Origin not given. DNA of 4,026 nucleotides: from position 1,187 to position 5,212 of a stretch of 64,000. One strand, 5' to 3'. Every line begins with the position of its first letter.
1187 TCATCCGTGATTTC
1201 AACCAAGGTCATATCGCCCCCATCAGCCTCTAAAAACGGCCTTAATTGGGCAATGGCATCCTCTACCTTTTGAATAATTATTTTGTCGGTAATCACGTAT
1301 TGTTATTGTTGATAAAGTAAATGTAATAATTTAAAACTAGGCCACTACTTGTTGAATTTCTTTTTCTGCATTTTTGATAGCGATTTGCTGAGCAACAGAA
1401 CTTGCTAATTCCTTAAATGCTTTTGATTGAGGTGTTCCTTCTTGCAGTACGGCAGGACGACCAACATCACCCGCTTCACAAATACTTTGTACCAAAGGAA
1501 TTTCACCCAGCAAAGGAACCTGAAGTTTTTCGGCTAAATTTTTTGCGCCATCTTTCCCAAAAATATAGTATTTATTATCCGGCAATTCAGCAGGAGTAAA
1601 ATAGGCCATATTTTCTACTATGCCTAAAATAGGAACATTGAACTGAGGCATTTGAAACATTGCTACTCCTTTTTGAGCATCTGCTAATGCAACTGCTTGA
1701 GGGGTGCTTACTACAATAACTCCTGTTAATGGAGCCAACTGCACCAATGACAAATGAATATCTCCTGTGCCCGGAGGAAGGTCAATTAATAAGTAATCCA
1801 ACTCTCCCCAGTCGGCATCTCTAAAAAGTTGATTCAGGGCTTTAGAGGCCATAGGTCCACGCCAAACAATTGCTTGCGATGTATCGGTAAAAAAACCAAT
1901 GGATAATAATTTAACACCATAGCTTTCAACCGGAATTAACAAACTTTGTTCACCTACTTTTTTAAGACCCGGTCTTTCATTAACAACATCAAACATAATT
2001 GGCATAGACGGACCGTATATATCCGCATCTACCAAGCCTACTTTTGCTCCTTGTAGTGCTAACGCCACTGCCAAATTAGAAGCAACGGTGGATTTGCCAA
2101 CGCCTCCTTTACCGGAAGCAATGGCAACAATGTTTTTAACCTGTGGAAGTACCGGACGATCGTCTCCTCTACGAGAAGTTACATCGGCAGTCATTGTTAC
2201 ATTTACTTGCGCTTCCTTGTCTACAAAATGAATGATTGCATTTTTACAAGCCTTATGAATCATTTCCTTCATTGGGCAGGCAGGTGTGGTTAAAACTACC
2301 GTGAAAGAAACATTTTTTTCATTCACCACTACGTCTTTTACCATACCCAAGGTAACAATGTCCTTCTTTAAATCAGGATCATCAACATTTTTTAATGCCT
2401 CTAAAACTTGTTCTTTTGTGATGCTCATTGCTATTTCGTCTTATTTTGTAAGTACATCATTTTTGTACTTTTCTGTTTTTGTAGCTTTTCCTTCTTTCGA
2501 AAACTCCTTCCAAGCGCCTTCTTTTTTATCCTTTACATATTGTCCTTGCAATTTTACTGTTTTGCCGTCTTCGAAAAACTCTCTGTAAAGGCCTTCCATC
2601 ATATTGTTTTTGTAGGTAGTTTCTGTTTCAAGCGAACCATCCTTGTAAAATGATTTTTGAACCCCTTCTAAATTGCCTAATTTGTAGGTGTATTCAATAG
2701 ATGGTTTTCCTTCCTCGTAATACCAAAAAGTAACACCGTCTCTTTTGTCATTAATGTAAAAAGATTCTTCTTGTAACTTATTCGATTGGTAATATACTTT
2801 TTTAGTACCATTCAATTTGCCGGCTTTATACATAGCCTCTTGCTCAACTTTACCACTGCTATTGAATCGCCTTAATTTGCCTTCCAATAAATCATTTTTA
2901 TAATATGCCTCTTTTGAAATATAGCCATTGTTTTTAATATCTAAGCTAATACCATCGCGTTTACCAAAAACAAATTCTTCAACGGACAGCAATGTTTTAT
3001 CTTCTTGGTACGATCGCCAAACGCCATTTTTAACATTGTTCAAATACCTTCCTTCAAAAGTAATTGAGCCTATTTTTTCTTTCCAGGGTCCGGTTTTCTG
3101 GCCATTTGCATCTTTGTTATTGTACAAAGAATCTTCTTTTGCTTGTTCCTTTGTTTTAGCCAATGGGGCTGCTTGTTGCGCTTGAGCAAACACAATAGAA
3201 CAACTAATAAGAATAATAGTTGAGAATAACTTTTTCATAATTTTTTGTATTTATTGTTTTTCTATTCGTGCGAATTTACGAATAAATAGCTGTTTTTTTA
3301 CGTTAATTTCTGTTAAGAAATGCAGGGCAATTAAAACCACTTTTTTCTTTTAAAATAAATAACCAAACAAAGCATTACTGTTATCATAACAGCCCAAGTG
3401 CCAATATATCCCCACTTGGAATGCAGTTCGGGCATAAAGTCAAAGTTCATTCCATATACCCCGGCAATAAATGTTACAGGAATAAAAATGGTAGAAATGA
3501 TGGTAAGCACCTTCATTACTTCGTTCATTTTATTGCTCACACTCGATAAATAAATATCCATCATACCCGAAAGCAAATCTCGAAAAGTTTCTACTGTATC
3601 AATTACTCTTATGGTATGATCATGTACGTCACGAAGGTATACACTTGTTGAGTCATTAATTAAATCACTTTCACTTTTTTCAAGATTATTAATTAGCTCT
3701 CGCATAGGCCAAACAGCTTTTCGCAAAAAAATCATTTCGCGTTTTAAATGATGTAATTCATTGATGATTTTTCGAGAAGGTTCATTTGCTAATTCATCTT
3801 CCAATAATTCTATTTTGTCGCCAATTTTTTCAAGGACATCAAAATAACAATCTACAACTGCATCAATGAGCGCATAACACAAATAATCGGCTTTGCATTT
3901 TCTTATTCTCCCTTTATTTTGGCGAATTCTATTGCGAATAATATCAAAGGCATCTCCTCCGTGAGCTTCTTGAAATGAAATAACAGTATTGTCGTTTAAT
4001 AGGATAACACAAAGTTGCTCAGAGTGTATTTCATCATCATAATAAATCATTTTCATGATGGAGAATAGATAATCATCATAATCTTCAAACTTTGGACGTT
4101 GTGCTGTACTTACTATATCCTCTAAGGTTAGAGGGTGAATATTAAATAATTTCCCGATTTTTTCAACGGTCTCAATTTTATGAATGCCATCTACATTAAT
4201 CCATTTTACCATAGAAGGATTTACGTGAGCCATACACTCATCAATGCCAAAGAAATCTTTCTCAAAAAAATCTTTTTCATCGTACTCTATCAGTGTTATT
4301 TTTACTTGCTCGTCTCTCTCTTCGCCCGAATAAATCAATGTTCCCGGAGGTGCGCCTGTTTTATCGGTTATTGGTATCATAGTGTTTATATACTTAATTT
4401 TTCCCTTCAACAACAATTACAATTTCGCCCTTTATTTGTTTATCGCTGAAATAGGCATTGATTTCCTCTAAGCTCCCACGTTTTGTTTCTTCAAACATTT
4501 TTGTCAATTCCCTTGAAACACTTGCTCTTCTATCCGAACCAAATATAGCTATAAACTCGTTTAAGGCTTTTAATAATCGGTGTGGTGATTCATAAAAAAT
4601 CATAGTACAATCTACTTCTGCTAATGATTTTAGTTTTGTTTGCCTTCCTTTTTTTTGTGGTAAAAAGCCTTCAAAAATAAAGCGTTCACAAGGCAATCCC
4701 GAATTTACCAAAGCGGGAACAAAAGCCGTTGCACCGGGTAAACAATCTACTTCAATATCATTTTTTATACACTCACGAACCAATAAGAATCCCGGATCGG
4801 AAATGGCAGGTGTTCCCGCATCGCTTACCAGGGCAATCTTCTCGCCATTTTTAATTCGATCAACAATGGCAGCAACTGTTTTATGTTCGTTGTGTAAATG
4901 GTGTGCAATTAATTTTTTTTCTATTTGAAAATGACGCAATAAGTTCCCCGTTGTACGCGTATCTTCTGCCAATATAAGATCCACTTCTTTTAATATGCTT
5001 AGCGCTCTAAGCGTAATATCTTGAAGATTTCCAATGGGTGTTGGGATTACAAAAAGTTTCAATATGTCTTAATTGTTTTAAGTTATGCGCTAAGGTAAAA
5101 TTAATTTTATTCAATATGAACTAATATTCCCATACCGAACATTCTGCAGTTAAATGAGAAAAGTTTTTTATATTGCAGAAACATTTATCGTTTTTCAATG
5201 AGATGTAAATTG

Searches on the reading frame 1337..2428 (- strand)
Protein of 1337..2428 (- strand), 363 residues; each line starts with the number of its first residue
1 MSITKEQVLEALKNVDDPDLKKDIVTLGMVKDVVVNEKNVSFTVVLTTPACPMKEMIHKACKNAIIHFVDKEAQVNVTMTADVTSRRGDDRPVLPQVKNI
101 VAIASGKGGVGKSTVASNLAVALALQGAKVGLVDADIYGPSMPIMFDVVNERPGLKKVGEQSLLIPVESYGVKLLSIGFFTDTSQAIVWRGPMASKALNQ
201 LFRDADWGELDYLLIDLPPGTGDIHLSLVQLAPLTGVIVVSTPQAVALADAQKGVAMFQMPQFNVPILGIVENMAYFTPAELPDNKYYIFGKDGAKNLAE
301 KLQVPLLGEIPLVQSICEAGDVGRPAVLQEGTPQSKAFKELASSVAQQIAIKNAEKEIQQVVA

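Call 55: search_protein_families(library=pfam, proteins=[window:1337-2428:-], max_evalue=0.0001)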
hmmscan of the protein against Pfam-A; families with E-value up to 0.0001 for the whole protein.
window:1337-2428:- (363 aa): 7 families
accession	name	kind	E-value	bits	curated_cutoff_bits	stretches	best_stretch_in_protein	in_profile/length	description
PF10609.15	ParA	-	3.4e-92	308.7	27.1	1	96-345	1-245/246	NUBPL iron-transfer P-loop NTPase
PF01883.24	FeS_assembly_P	-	8.7e-20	71.2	23.5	1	5-76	1-72/73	Iron-sulfur cluster assembly protein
PF01656.29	CbiA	-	1.7e-14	54.3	25.4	1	101-324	1-123/125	CobQ/CobB/MinD/ParA nucleotide binding domain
PF13614.12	AAA_31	-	6.8e-12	46.1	27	1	99-137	2-40/177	AAA domain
PF00142.24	Fer4_NifH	-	9.3e-08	32.3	25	0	105-143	6-44/271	4Fe-4S iron sulfur cluster binding proteins, NifH/frxC family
PF09140.17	MipZ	-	2.8e-07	30.6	20.7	1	100-146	2-48/262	ATPase MipZ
PF02374.21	ArsA_ATPase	-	9.9e-06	25.4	24.3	1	103-136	5-38/305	Anion-transporting ATPase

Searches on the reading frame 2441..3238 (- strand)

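Call 55: search_protein_families(library=pfam, proteins=[window:2441-3238:-], max_evalue=0.0001)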
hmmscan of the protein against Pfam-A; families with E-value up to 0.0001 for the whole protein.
window:2441-3238:- (265 aa): 1 family
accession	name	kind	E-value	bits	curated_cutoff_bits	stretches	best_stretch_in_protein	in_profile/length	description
PF07661.19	MORN_2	-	1.3e-20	71.4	29.6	0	190-211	1-22/22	MORN repeat variant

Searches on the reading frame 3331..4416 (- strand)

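Call 55: search_protein_families(library=pfam, proteins=[window:3331-4416:-], max_evalue=0.0001)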
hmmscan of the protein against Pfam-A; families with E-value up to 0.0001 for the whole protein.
window:3331-4416:- (361 aa): 1 family
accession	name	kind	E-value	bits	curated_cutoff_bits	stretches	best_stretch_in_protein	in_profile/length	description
PF01544.23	CorA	-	1.4e-74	251.5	27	1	70-357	4-292/292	CorA-like Mg2+ transporter protein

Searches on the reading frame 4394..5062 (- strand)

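Call 28: search_protein_families(library=pfam, proteins=[window:4394-5062:-], max_evalue=0.001)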
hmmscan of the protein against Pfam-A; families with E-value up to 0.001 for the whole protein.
window:4394-5062:- (222 aa): 1 family
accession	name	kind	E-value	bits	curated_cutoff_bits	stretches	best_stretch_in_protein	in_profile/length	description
PF00590.25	TP_methylase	-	2.6e-29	103.1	27.8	1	2-201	1-211/212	Tetrapyrrole (Corrin/Porphyrin) Methylases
